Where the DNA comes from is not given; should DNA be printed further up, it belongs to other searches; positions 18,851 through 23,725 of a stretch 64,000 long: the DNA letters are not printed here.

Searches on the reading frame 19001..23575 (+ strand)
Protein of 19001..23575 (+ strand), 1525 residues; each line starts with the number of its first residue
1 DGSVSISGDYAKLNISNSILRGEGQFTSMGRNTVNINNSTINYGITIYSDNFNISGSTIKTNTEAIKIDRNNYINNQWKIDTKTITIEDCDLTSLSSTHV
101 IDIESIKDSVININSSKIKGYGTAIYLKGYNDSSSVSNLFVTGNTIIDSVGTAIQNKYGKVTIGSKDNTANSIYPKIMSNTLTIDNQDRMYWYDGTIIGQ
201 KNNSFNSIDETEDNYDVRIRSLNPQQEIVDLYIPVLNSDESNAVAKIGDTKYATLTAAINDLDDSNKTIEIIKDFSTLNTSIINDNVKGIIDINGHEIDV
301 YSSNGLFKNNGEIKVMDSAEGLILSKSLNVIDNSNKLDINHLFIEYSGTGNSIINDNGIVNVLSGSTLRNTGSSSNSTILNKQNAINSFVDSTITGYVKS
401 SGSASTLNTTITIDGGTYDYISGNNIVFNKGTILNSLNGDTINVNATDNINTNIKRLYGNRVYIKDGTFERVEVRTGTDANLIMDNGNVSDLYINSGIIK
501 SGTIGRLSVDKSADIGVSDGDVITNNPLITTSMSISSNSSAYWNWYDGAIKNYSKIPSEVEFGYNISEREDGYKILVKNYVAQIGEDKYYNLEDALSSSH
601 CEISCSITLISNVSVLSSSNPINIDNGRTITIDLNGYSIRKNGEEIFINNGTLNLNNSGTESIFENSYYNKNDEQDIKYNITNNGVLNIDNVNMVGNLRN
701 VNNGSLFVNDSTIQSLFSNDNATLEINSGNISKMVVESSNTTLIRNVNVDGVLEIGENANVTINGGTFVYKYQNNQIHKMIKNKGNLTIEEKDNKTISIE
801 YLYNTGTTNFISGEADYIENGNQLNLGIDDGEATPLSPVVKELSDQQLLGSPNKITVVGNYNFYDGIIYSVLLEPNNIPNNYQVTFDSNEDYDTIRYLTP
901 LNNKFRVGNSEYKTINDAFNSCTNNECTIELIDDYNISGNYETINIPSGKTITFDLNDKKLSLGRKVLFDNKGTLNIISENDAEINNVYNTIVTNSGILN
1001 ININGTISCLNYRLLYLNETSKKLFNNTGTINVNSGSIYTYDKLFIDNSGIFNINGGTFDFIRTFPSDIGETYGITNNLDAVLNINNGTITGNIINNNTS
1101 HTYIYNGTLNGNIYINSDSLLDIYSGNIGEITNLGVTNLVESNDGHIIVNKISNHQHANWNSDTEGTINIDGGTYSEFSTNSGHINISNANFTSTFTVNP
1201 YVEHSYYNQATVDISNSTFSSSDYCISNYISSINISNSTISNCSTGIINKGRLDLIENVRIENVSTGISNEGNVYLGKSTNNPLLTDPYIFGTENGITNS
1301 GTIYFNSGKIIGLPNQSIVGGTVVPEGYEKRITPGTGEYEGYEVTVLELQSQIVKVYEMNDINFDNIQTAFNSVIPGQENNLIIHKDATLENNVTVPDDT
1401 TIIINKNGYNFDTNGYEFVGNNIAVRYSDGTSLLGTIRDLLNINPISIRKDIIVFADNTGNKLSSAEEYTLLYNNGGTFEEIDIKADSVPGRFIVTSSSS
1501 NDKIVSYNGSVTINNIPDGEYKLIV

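Call 59: search_protein_families(library=pfam, proteins=[window:19001-23575:+], max_evalue=5)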
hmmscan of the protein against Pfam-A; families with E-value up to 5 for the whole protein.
window:19001-23575:+ (1525 aa): 3 families
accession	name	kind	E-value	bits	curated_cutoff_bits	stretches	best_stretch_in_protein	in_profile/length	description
PF20268.4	SBDS_C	-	0.078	13.3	27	0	1156-1180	29-54/71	SBDS protein, C-terminal domain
PF16110.10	DUF4828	-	0.14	13.1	23.3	1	668-711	8-51/79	Domain of unknown function (DUF4828)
PF07617.17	DUF1579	-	0.43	10.9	25.2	0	381-425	72-117/155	Protein of unknown function (DUF1579)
